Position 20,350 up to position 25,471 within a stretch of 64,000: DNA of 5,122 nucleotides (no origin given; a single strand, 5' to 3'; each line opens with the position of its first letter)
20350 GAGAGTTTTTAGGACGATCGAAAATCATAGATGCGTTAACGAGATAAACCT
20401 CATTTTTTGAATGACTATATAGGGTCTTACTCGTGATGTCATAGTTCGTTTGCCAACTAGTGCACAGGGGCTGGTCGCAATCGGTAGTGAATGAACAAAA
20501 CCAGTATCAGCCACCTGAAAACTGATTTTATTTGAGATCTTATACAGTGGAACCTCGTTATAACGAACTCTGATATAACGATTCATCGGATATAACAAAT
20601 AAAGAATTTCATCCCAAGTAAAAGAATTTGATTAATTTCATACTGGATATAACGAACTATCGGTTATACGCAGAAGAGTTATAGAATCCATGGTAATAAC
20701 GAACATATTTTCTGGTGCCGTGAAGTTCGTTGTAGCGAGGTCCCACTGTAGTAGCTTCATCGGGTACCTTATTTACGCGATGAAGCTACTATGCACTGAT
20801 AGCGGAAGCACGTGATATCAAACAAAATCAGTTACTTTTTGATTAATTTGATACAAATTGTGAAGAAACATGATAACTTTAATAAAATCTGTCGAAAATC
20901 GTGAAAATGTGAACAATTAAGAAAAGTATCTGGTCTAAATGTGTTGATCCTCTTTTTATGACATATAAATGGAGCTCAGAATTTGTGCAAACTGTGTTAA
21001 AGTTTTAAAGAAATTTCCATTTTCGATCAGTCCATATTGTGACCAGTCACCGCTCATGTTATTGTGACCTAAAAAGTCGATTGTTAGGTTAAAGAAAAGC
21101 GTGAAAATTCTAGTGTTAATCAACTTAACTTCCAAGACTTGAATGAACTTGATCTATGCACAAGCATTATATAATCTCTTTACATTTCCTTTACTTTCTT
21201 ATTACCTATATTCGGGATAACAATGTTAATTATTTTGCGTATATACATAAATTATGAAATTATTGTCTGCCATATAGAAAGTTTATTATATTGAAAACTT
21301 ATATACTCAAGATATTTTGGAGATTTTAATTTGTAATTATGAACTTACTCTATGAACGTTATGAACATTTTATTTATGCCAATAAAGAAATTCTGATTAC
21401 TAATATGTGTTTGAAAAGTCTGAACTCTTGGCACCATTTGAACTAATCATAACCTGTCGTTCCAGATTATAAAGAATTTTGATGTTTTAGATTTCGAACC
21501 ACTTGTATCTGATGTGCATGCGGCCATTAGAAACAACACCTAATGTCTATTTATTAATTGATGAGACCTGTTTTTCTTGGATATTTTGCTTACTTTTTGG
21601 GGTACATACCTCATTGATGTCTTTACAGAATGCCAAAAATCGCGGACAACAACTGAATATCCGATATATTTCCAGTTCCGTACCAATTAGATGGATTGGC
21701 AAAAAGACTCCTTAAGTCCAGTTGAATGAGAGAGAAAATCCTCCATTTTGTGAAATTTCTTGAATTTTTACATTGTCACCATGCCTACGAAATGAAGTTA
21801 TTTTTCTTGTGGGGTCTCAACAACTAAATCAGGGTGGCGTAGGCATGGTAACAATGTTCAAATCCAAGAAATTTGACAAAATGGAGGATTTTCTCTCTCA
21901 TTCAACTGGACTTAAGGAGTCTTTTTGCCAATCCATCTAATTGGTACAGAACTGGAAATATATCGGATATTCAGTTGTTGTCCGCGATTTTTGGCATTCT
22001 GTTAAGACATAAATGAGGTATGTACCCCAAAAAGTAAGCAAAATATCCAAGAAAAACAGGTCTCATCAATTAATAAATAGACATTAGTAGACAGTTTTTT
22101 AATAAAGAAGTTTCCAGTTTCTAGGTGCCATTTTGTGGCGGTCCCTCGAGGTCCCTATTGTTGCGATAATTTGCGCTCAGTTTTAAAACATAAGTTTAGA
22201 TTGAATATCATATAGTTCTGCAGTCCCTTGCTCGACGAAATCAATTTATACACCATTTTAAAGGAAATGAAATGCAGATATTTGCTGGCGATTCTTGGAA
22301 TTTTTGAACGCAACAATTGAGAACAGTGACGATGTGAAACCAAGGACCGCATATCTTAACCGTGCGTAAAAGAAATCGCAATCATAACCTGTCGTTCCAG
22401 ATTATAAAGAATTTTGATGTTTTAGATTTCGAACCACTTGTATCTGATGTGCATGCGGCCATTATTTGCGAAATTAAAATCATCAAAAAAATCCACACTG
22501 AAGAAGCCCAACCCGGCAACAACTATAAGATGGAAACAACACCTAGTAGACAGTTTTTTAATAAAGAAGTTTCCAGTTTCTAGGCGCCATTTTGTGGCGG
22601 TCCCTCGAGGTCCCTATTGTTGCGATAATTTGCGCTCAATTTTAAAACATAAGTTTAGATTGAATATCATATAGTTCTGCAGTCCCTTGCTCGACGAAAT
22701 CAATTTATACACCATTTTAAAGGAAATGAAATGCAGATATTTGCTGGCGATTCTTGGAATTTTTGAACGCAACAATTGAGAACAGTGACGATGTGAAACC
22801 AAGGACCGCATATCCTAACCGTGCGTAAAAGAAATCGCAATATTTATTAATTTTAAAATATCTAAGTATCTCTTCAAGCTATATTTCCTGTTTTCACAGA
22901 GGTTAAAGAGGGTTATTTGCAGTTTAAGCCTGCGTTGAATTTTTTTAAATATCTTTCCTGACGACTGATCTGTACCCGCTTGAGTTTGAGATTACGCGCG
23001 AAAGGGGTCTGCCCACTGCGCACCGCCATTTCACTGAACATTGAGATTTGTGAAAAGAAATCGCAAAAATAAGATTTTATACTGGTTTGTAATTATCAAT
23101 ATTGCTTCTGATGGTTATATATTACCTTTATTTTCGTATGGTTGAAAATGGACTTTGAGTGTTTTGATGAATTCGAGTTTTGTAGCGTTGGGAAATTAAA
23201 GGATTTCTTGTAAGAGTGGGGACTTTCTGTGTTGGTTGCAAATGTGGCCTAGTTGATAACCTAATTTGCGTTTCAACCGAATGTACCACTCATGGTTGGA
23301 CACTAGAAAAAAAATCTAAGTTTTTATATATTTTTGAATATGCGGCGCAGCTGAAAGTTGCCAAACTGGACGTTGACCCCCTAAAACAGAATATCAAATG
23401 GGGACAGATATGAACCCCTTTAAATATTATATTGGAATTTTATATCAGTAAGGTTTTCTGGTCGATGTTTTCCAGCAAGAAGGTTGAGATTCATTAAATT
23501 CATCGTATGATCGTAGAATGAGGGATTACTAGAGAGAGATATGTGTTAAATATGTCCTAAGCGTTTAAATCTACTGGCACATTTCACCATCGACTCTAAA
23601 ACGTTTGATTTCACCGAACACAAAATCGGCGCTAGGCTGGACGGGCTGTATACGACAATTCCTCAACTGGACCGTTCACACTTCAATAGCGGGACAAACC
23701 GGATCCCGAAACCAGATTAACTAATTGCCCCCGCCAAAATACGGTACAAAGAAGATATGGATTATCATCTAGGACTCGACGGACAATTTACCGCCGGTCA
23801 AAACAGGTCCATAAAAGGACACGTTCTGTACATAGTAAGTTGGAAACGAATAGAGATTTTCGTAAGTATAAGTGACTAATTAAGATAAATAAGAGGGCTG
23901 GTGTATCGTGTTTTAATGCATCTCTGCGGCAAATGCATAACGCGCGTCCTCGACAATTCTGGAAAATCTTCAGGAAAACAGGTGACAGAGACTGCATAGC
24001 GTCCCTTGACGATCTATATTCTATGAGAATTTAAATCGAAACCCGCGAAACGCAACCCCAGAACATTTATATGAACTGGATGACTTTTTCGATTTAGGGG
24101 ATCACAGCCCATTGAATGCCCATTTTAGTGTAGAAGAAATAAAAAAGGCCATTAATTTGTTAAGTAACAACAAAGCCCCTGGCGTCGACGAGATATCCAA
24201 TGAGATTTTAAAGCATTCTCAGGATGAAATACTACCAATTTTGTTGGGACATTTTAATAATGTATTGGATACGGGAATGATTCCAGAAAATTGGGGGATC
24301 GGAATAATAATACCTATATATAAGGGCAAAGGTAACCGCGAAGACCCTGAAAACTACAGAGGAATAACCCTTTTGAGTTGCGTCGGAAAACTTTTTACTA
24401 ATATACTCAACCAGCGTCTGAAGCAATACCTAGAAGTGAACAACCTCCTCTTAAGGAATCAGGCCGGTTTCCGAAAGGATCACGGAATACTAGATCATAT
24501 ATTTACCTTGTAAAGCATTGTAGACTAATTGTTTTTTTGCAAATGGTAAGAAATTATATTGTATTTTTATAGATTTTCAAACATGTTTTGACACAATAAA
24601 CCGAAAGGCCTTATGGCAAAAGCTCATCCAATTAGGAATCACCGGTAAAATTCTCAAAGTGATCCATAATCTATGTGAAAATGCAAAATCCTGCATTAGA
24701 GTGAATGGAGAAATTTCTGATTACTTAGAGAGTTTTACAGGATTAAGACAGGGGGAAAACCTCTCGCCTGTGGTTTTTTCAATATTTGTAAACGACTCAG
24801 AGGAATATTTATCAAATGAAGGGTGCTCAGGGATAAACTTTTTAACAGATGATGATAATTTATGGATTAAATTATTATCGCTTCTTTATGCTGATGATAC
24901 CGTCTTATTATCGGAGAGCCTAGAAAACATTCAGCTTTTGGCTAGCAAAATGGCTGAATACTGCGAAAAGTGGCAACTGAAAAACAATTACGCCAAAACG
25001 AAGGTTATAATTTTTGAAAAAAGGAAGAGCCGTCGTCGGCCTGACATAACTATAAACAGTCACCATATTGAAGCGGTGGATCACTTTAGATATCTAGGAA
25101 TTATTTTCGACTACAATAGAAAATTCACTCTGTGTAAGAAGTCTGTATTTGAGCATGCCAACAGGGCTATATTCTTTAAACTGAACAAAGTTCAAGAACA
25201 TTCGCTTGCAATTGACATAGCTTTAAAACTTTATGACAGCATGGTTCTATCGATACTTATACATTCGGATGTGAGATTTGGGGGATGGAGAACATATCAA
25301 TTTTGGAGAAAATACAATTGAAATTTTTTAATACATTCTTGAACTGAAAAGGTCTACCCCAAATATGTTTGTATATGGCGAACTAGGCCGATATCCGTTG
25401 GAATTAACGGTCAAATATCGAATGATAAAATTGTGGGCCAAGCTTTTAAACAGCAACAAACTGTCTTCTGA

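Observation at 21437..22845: Foldback MITE caught with its empty site in an adjacent duplicate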

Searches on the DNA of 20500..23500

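Call 22: search_rna_families(source=window, start=20500, end=23500, threshold=evalue, max_evalue=1)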
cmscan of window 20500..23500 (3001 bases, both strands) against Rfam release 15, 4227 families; matches with E-value up to 1: 2.
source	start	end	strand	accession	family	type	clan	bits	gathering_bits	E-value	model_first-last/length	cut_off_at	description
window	21696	21931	+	RF04156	MIR2670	Gene; miRNA;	-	76.8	117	1.5e-15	1-200/200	no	MIR2670 microRNA precursor family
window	21729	21898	-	RF04134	MIR7504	Gene; miRNA;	-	55.6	83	5.8e-09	1-124/124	no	MIR7504 microRNA precursor family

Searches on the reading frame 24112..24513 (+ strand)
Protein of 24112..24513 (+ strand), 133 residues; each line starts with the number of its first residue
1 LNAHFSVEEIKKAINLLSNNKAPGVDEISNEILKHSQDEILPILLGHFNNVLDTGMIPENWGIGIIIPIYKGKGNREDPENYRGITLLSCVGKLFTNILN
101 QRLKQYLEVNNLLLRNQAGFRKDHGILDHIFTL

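Call 29: search_protein_families(library=pfam, proteins=[window:24112-24513:+], max_evalue=0.01)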
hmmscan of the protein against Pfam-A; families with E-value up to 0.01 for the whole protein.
window:24112-24513:+ (133 aa): 1 family
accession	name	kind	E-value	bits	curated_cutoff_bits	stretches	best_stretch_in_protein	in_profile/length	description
PF00078.32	RVT_1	-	3.4e-05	24.1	29.6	1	79-129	6-53/205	Reverse transcriptase (RNA-dependent DNA polymerase)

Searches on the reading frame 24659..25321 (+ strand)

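Call 29: search_protein_families(library=pfam, proteins=[window:24659-25321:+], max_evalue=0.01)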
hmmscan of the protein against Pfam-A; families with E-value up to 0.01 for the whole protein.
window:24659-25321:+ (220 aa): 1 family
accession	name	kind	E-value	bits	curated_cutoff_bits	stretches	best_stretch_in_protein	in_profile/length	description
PF00078.32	RVT_1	-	3.3e-14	53.5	29.6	1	10-149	103-204/205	Reverse transcriptase (RNA-dependent DNA polymerase)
